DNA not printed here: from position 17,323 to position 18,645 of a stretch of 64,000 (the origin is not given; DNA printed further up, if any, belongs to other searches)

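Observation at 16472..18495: Tandem GalT paralogs; the upstream copy has the catalytic nucleophile His replaced by Arg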

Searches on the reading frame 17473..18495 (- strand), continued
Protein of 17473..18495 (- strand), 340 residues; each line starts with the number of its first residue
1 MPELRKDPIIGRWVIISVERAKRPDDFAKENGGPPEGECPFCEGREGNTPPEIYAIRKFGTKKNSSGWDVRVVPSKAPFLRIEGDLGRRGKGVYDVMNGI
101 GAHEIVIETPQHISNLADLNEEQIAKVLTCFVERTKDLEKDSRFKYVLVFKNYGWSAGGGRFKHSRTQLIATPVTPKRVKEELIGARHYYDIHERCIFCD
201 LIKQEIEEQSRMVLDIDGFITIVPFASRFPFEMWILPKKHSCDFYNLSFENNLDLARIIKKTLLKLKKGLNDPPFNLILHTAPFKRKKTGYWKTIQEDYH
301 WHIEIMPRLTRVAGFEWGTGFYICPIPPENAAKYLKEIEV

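Call 8: search_solved_structures(query=window:17473-18495:-, max_evalue=0.001, show_alignments=3)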
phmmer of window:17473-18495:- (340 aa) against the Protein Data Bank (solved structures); distinct sequences matched with E-value up to 0.001: 11.
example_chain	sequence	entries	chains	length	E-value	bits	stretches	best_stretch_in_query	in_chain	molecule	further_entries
1z84_A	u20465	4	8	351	5.4e-70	239.5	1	2-339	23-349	galactose-1-phosphate uridyl transferase-like protein | putative galactose-1-phosphate uridyl transferase | Probable galactose-1-phosphate uridyl transferase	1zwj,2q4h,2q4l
2h39_A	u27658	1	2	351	1e-69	238.6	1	2-339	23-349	Probable galactose-1-phosphate uridyl transferase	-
6k5z_A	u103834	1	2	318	3.2e-41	144.9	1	3-336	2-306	Galactose-1-phosphate uridylyltransferase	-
6k9z_A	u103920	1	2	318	8.1e-41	143.5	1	3-336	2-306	Galactose-1-phosphate uridylyltransferase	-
1hxp_A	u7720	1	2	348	4.5e-21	78.6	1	2-295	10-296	HEXOSE-1-PHOSPHATE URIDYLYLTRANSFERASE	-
1hxq_A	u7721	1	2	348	8e-21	77.8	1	2-295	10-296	HEXOSE-1-PHOSPHATE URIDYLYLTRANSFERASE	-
1gup_A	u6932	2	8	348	1.5e-20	76.8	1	2-295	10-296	GALACTOSE-1-PHOSPHATE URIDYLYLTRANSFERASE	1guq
5in3_B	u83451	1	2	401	2.9e-13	52.9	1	122-312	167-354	Galactose-1-phosphate uridylyltransferase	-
6gqd_A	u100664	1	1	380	3.1e-13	52.8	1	122-312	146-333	Galactose-1-phosphate uridylyltransferase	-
6d6j_A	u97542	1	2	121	0.00073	22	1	188-280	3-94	HIT family hydrolase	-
6iq1_A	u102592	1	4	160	0.00074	22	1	193-275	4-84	Adenosine 5'-monophosphoramidase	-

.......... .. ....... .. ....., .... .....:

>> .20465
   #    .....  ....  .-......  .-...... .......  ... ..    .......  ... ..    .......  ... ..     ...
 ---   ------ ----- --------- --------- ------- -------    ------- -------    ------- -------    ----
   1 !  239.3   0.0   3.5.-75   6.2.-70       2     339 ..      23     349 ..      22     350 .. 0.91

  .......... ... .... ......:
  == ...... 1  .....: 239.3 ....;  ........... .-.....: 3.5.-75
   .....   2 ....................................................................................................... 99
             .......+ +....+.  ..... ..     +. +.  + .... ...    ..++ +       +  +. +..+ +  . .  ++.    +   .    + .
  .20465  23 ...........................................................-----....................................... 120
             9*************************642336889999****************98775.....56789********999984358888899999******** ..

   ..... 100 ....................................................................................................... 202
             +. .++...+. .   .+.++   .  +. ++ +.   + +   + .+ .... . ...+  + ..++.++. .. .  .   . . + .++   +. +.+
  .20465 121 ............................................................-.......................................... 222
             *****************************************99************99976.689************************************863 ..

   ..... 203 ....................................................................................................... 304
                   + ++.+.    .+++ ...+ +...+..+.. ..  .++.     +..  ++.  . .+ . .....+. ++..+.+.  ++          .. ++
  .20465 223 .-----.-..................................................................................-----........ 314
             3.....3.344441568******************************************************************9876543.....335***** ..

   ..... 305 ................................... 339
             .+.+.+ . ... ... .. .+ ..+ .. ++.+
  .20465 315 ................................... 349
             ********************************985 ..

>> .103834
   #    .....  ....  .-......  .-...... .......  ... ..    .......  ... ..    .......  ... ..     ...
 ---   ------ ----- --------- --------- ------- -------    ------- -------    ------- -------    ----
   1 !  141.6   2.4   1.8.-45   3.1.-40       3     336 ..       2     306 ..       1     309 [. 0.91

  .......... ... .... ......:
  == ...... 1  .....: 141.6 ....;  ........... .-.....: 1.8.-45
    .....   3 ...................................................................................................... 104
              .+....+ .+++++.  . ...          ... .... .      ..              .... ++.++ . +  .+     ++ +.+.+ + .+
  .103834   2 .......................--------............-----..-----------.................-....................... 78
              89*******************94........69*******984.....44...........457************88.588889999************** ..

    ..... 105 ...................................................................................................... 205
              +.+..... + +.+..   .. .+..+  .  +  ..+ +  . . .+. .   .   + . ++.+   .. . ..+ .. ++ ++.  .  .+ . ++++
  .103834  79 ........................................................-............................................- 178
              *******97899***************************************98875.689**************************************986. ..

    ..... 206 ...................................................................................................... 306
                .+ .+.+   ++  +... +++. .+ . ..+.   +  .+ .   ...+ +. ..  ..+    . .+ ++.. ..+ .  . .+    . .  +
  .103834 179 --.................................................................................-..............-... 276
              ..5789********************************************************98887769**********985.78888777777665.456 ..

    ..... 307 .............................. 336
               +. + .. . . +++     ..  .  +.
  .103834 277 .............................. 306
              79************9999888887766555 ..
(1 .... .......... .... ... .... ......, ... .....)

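Call 13: find_related_loci(query=window:17473-18495:-, collection=genome_contigs, flank=6000)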
Query window:17473-18495:- (340 aa) in genome_contigs; peptide patterns used: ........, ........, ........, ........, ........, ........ (x = any residue, [..] = any of these).
598 stretches matched a pattern (row limit reached: there are more); 555 encode a relative of the query (tblastn E <= 1e-3); the best 80 are kept; 80 distinct loci.
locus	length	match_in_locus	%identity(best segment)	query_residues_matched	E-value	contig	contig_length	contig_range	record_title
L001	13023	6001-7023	73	1-340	2e-179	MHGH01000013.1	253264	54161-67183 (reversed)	MAG: Omnitrophica WOR_2 bacterium RBG_13_41_10 RBG_13_scaffold_45, whole genome shotgun sequence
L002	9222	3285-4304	74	1-340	1e-178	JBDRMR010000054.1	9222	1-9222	MAG: Candidatus Omnitrophota bacterium isolate MEGAHIT-group-1.84 k141_10074869, whole genome shotgun sequence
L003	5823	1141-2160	71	1-340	2e-179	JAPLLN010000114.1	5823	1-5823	MAG: Candidatus Omnitrophota bacterium isolate LacPavin_0419_WC70S_MAG_47_9 LacPavin_0419_WC70S_scaffold_1250209, whole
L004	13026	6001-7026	73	1-340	3e-176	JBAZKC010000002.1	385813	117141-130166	MAG: Candidatus Omnitrophota bacterium isolate SO_2017_LW4_134 scaffold_69_c1_LW137-91_2017, whole genome shotgun sequen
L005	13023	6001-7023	72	1-340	7e-176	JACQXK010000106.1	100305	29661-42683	MAG: Candidatus Omnitrophota bacterium isolate NC_groundwater_1513_Pr4_B-0.1um_40_4 SR1-18-B1_scaffold_696030, whole gen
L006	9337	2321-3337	71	1-338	2e-175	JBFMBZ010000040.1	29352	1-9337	MAG: Candidatus Omnitrophota bacterium isolate MAG177 MAG177_40, whole genome shotgun sequence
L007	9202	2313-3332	72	1-340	4e-175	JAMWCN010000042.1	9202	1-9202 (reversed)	MAG: Candidatus Omnitrophota bacterium isolate QZM4_1.bins.127.Tibet NODE_22582_length_9202_cov_4.209256, whole genome s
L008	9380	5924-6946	72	1-340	5e-175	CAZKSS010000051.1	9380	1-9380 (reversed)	MAG TPA_asm: uncultured Planctomycetales bacterium isolate SRP098346_co1_421 genome assembly, contig: NODE_9609_length_9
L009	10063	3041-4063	71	1-340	1e-174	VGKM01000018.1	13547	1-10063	MAG: Candidatus Omnitrophota bacterium isolate K_DeepCast_150m_m1_084 K_DeepCast_150m_m1_084_Ga0194126_10008878, whole g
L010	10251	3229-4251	70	1-340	2e-173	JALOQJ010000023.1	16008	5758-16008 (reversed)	MAG: Candidatus Omnitrophota bacterium isolate Prado152 scaffold_4810, whole genome shotgun sequence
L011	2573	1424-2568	71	1-340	0e+0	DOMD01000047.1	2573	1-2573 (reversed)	MAG TPA_asm: Candidatus Omnitrophota bacterium isolate UBA12090 contig_53896, whole genome shotgun sequence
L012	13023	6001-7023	69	1-340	1e-172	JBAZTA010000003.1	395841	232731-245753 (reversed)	MAG: Candidatus Omnitrophota bacterium isolate SO_2017_GW1_19 NODE_172_length_395841_cov_2.076381_OW334_2017, whole geno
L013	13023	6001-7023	71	1-340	1e-172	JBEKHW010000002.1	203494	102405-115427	MAG: Candidatus Omnitrophota bacterium isolate SPRUCE 286 SPRUCE_286_2, whole genome shotgun sequence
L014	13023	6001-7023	72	1-340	2e-172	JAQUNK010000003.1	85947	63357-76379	MAG: Candidatus Omnitrophota bacterium isolate STD1_176 NODE_540_length_85947_cov_6.628327_Sandtown_D1, whole genome sho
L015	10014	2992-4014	71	1-340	1e-171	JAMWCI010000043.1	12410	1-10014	MAG: Candidatus Omnitrophota bacterium isolate JZ-4.bins.180.201808 NODE_10852_length_12410_cov_1.050476, whole genome s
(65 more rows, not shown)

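Call 29: search_protein_representatives(protein=window:17473-18495:-)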
Query: 340 residues. Proteins with E-value up to 0.001 (for the whole library): 7676; up to 1e-10: 4901; up to 1e-30: 2062. The best 150 are listed.
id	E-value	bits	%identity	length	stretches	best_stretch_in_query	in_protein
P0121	4.9e-127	440.4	43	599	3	36-337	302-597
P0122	2.0e-118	412.1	53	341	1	1-339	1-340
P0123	2.9e-113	395.0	52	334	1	1-338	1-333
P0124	7.4e-110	383.9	51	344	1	1-337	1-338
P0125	4.8e-107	374.6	50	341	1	1-339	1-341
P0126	1.8e-106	372.8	51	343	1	1-339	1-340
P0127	9.2e-106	370.4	50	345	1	1-338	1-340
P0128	3.0e-105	368.7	52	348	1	1-335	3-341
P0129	6.4e-105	367.6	49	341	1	1-338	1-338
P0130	3.0e-104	365.4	48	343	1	1-340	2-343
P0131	3.2e-103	362.0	50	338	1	1-337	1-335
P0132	6.0e-99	348.0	50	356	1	1-337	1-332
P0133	3.3e-98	345.5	48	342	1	1-339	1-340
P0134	6.6e-98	344.5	47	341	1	1-337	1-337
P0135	1.5e-95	336.8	48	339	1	1-338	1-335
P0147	7.2e-91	321.4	43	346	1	1-338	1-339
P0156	4.6e-89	315.5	45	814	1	2-337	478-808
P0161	1.5e-87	310.5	35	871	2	4-337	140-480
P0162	1.9e-87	310.1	46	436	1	3-337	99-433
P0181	4.5e-84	299.0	42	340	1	3-340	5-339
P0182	1.5e-83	297.3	44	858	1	2-337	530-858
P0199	3.3e-80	286.3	43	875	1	3-338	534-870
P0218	2.1e-77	277.1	44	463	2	32-339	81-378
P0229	6.0e-76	272.3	41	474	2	76-337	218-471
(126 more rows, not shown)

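Call 32: search_protein_families(library=pfam, proteins=[P0121, P0156, P0161, P0182, P0199, P0162, P0218, P0229], max_evalue=0.00001)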
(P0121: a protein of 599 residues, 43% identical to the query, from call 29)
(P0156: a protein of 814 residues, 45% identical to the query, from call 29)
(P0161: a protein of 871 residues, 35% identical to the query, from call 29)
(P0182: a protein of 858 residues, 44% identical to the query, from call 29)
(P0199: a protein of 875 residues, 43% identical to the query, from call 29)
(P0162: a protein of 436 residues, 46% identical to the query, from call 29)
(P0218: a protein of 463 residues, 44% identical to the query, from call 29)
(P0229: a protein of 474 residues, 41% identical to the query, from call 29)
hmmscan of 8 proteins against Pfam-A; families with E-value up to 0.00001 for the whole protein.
P0121 (599 aa): 5 families
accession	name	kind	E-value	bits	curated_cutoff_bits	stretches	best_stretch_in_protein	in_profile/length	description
PF02744.22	GalP_UDP_tr_C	-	8.1e-27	94.4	29.2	2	449-564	3-118/165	Galactose-1-phosphate uridyl transferase, C-terminal domain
PF01087.27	GalP_UDP_transf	-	2.2e-18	67.8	22.1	1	336-441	75-184/184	Galactose-1-phosphate uridyl transferase, N-terminal domain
PF16268.10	DUF4921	-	1e-15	58.1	28.5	1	406-594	217-392/425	Domain of unknown function (DUF4921)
PF16285.10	DUF4931_N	-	3.2e-08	34.2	24.1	1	368-437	52-121/124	Domain of unknown function (DUF4931) N-terminal domain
PF01230.28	HIT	-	6.6e-07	30.3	21.5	0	473-547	4-78/98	HIT domain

P0156 (814 aa): 8 families
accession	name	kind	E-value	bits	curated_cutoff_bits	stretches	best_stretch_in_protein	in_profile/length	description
PF08323.17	Glyco_transf_5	-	1.2e-73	248.2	22.7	1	2-231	1-238/239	Starch synthase catalytic domain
PF01087.27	GalP_UDP_transf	-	2.2e-17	64.5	22.1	1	478-654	12-184/184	Galactose-1-phosphate uridyl transferase, N-terminal domain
PF00534.26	Glycos_transf_1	-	1.2e-16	61.2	26.4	1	277-437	9-166/172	Glycosyl transferases group 1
PF13692.12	Glyco_trans_1_4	-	1.4e-12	48.6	27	1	285-427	3-140/142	Glycosyl transferases group 1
PF16268.10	DUF4921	-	8.4e-11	41.9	28.5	1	621-801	219-388/425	Domain of unknown function (DUF4921)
PF16285.10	DUF4931_N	-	9.1e-11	42.4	24.1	1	581-649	52-120/124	Domain of unknown function (DUF4931) N-terminal domain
PF13439.12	Glyco_transf_4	-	6.1e-08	33.3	28.5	1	16-218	1-149/170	Glycosyltransferase Family 4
PF13579.12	Glyco_trans_4_4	-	5.7e-06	27.2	29.7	0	17-218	1-143/158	Glycosyl transferase 4-like domain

P0161 (871 aa): 6 families
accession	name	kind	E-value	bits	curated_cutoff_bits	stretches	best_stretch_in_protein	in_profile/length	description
PF01087.27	GalP_UDP_transf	-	2.8e-32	113.1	22.1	2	141-326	15-184/184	Galactose-1-phosphate uridyl transferase, N-terminal domain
PF02744.22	GalP_UDP_tr_C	-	7.8e-21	74.9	29.2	2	722-833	3-116/165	Galactose-1-phosphate uridyl transferase, C-terminal domain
PF16285.10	DUF4931_N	-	2.9e-16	60.1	24.1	2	255-324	54-123/124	Domain of unknown function (DUF4931) N-terminal domain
PF16268.10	DUF4921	-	7.8e-13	48.6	28.5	0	293-480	219-395/425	Domain of unknown function (DUF4921)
PF19327.4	Ap4A_phos_N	-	6.1e-12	45.8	23.1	1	262-329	102-167/177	Ap4A phosphorylase N-terminal domain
PF01230.28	HIT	-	4.6e-10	40.5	21.5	0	357-446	3-92/98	HIT domain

P0182 (858 aa): 4 families
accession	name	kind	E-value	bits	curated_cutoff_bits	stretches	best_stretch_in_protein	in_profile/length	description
PF03065.20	Glyco_hydro_57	-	3.8e-39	135.2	21.2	1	1-401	6-280/291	Glycosyl hydrolase family 57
PF01087.27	GalP_UDP_transf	-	2e-12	48.4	22.1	1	531-704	13-184/184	Galactose-1-phosphate uridyl transferase, N-terminal domain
PF16268.10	DUF4921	-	4.8e-07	29.5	28.5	0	641-855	188-392/425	Domain of unknown function (DUF4921)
PF02744.22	GalP_UDP_tr_C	-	3e-06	27.5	29.2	1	713-825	4-118/165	Galactose-1-phosphate uridyl transferase, C-terminal domain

P0199 (875 aa): 3 families
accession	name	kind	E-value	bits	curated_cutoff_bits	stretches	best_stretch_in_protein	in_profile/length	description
PF03065.20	Glyco_hydro_57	-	2.1e-34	119.6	21.2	1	5-401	1-268/291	Glycosyl hydrolase family 57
PF01087.27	GalP_UDP_transf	-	9.1e-15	56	22.1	1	532-705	11-184/184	Galactose-1-phosphate uridyl transferase, N-terminal domain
PF02744.22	GalP_UDP_tr_C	-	1e-08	35.6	29.2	1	713-837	3-119/165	Galactose-1-phosphate uridyl transferase, C-terminal domain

P0162 (436 aa): 3 families
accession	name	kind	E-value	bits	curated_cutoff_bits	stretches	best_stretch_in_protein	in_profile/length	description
PF01087.27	GalP_UDP_transf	-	2.9e-13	51.1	22.1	1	96-269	10-184/184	Galactose-1-phosphate uridyl transferase, N-terminal domain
PF16268.10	DUF4921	-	2.5e-07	30.4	28.5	0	225-266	207-249/425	Domain of unknown function (DUF4921)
PF16285.10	DUF4931_N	-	2e-06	28.4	24.1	0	198-264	54-120/124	Domain of unknown function (DUF4931) N-terminal domain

P0218 (463 aa): 4 families
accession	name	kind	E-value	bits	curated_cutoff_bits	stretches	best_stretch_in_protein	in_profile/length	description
PF01087.27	GalP_UDP_transf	-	1.8e-13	51.8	22.1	1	119-222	77-184/184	Galactose-1-phosphate uridyl transferase, N-terminal domain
PF16268.10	DUF4921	-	1e-11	44.9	28.5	1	187-374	217-393/425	Domain of unknown function (DUF4921)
PF02744.22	GalP_UDP_tr_C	-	2.1e-09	37.7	29.2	1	231-377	4-156/165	Galactose-1-phosphate uridyl transferase, C-terminal domain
PF16285.10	DUF4931_N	-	3e-06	27.8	24.1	0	151-217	54-120/124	Domain of unknown function (DUF4931) N-terminal domain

P0229 (474 aa): 5 families
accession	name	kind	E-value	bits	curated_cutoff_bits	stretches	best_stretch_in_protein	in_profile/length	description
PF01230.28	HIT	-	2e-10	41.6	21.5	0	351-435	6-90/98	HIT domain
PF16268.10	DUF4921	-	1.2e-09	38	28.5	1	260-464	194-388/425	Domain of unknown function (DUF4921)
PF02744.22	GalP_UDP_tr_C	-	1.4e-09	38.3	29.2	1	328-440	6-122/165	Galactose-1-phosphate uridyl transferase, C-terminal domain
PF01087.27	GalP_UDP_transf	-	1.8e-09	38.7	22.1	1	104-317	12-184/184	Galactose-1-phosphate uridyl transferase, N-terminal domain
PF16285.10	DUF4931_N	-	1.7e-07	31.8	24.1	1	246-313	54-121/124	Domain of unknown function (DUF4931) N-terminal domain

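Call 33: predict_structure(alignment_id=A1)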
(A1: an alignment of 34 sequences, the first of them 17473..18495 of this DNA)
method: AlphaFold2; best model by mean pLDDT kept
length: 340 residues; sequences in the alignment: 34
mean_pLDDT: 63.0   pTM: 0.68
mean pLDDT of the five models: 63.0, 60.6, 60.3, 55.8, 54.2
residues with pLDDT >= 90: 30; 70-90: 108; 50-70: 93; < 50: 109
segments of 3 or more residues with pLDDT < 50: 1-34, 79-102, 141-163, 170-180, 311-324
pLDDT, mean of each block of 10 residues (from residue 1): 37 36 36 51 72 78 83 60 37 33 58 69 81 63 43 39 49 43 59 75 91 92 71 86 75 90 86 70 56 61 73 37 61 88
secondary structure, 60 per line:
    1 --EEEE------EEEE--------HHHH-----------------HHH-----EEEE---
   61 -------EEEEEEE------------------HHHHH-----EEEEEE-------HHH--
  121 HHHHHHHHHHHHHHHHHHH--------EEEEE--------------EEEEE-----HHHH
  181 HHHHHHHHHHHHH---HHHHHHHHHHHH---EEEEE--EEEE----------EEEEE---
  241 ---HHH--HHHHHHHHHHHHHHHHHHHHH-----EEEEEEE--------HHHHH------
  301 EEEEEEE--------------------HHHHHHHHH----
elements in order: E3-6 E13-16 H25-28 E54-57 E68-74 H93-97 E103-108 H121-139 E148-152 E167-171 H177-193 H197-208 E212-216 E219-222 E233-237 H249-269 E275-281 H290-294 E301-307 H328-336

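Call 52: find_encoding_contigs(protein=P0121, flank=5000, max_places=4)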
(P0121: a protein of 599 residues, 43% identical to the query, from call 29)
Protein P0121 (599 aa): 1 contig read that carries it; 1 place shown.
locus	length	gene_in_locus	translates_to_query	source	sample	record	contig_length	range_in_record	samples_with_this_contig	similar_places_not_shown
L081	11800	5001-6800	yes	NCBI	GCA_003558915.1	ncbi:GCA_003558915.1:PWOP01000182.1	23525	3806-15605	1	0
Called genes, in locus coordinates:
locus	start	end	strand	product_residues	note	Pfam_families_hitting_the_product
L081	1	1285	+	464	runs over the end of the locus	PF02878:PGM_PMM_I, PF02879:PGM_PMM_II, PF02880:PGM_PMM_III, PF00408:PGM_PMM_IV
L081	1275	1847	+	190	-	PF01553:Acyltransferase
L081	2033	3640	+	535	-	PF00575:S1, PF13509:S1_2 (faint), PF23459:S1_RRP5 (faint), PF00575:S1, PF21710:Spt6_S1 (weak), PF00575:S1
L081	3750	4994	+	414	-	PF00579:tRNA-synt_1b, PF22421:SYY_C-terminal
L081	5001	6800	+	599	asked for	PF02744:GalP_UDP_tr_C, PF01230:HIT (faint), PF01087:GalP_UDP_transf, PF16285:DUF4931_N, PF16268:DUF4921, PF02744:GalP_UDP_tr_C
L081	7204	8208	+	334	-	PF00044:Gp_dh_N, PF02800:Gp_dh_C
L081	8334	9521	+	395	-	PF00162:PGK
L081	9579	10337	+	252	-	PF00121:TIM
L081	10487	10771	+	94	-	PF03840:SecG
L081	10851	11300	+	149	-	PF13414:TPR_11 (weak), PF13424:TPR_12 (weak), PF14559:TPR_19, PF13431:TPR_17 (weak), PF00515:TPR_1, PF07719:TPR_2, PF13181:TPR_8, PF13414:TPR_11 (weak), +8 more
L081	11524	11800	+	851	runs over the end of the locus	PF02739:5_3_exonuc_N, PF01367:5_3_exonuc, PF00476:DNA_pol_A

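Call 53: find_encoding_contigs(protein=P0133, flank=4000, max_places=3)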
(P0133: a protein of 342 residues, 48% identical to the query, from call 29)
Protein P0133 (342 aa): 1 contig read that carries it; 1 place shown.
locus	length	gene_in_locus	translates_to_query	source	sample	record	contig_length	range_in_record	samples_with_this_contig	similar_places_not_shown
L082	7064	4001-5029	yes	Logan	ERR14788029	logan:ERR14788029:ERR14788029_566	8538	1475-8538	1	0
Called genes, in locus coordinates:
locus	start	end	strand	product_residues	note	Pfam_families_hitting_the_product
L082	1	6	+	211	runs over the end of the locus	PF00702:Hydrolase (weak), PF08645:PNK3P, PF13344:Hydrolase_6 (faint), PF13419:HAD_2 (weak), PF13242:Hydrolase_like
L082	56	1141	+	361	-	PF06925:MGDG_synth, PF04101:Glyco_tran_28_C (weak)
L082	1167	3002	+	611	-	PF17764:PriA_3primeBD, PF18074:PriA_C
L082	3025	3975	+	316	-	PF00551:Formyl_trans_N, PF02911:Formyl_trans_C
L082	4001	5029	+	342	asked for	PF02744:GalP_UDP_tr_C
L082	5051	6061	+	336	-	PF01087:GalP_UDP_transf, PF01230:HIT (faint), PF16268:DUF4921, PF16285:DUF4931_N, PF02744:GalP_UDP_tr_C, PF11969:DcpS_C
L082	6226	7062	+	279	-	?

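Call 60: find_encoding_contigs(protein=P0123, flank=4000, max_places=2)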
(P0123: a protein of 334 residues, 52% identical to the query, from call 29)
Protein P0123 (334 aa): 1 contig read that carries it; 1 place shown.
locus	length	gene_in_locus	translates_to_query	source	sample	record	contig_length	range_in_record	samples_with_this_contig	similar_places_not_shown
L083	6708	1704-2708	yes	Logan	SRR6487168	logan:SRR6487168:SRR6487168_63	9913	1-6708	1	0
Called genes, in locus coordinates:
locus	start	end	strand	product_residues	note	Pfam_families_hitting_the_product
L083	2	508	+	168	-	?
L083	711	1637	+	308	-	PF00551:Formyl_trans_N, PF02911:Formyl_trans_C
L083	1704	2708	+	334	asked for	PF16285:DUF4931_N (weak), PF02744:GalP_UDP_tr_C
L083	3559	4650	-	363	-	PF06925:MGDG_synth, PF04101:Glyco_tran_28_C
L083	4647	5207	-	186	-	PF00702:Hydrolase (faint), PF08645:PNK3P, PF13419:HAD_2 (weak), PF13242:Hydrolase_like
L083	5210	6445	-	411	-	PF09594:GT87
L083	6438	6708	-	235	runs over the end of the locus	PF00535:Glycos_transf_2, PF10111:Glyco_tranf_2_2 (weak), PF13641:Glyco_tranf_2_3 (faint)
